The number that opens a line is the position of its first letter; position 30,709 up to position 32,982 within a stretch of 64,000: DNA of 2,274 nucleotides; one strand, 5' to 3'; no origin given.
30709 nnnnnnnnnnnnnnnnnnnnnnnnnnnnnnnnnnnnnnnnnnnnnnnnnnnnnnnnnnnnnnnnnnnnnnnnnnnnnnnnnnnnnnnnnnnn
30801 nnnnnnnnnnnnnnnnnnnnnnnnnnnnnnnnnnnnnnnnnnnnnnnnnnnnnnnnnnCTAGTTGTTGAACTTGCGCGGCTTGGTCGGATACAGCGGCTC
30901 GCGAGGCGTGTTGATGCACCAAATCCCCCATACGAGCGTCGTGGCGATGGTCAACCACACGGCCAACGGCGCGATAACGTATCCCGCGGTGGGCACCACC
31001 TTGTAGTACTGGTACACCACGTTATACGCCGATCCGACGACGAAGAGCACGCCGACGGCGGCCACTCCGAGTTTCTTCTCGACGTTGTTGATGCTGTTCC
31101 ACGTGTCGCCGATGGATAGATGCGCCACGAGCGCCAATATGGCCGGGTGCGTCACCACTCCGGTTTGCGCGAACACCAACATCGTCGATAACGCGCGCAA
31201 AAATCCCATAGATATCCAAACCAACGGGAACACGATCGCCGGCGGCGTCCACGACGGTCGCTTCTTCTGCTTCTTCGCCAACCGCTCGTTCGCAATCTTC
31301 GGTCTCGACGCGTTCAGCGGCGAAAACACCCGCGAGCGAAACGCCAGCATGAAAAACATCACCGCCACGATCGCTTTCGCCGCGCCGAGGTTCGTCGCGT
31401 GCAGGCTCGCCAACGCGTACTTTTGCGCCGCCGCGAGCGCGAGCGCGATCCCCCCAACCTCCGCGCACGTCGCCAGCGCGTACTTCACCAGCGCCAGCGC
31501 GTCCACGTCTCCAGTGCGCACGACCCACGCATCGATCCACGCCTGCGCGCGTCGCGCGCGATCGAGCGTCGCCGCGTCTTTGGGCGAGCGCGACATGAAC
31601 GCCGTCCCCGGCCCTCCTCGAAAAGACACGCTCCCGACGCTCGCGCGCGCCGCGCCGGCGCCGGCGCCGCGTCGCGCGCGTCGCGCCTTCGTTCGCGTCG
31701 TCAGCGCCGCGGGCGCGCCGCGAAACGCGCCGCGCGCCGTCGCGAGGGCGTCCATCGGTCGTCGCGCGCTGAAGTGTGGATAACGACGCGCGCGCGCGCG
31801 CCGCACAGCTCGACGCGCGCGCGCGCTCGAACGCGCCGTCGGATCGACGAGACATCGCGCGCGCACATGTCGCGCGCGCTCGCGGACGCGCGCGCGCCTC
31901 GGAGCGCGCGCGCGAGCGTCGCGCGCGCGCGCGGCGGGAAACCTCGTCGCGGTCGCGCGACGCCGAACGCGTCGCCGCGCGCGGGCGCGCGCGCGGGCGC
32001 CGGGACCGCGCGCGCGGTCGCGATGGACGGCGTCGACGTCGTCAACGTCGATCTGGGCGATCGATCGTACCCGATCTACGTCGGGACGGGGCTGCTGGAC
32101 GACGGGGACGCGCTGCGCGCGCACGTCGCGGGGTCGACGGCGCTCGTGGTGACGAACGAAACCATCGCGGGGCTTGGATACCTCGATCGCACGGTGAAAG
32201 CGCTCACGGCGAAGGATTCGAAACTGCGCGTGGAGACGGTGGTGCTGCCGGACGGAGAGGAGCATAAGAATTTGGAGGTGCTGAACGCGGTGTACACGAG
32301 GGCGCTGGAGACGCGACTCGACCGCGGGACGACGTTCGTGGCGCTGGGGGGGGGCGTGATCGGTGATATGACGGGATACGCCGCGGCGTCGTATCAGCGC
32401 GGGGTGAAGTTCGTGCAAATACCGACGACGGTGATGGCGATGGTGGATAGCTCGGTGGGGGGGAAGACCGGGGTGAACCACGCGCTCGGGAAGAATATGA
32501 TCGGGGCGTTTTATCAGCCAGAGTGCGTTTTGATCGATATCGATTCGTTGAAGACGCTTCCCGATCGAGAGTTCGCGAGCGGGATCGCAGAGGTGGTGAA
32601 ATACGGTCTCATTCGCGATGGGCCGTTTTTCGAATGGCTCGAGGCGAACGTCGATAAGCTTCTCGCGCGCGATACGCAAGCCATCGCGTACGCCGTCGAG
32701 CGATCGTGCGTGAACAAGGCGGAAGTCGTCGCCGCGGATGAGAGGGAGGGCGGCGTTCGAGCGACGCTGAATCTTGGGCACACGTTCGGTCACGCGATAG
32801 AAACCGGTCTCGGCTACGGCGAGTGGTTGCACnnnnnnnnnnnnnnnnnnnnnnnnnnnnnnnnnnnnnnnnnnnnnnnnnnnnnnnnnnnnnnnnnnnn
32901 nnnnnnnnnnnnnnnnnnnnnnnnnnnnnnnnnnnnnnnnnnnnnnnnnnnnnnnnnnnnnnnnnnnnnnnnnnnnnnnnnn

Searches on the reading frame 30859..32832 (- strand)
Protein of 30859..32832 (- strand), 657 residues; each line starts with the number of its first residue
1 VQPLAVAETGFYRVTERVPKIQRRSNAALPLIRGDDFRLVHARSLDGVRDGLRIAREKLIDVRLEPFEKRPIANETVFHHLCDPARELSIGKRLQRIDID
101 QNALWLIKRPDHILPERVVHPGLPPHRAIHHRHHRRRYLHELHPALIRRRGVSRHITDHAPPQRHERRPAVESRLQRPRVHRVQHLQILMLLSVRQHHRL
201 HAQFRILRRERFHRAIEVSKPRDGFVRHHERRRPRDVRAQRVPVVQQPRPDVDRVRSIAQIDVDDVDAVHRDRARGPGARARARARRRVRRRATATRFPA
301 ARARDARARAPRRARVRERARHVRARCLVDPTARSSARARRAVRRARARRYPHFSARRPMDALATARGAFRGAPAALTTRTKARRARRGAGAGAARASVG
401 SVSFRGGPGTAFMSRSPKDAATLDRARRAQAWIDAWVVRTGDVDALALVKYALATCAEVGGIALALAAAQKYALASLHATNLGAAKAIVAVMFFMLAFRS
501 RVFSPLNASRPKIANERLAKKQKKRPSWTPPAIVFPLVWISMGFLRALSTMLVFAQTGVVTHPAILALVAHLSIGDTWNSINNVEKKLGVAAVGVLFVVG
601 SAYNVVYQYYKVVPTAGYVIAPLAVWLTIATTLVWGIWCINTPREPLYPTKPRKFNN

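Call 73: search_protein_families(library=pfam, proteins=[window:30859-32832:-], max_evalue=0.00001)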
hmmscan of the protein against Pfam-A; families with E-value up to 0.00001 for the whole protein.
window:30859-32832:- (657 aa): 1 family
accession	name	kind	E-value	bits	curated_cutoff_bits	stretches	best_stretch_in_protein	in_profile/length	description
PF03073.20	TspO_MBR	-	4.6e-15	56.1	24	1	522-638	26-144/145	TspO/MBR family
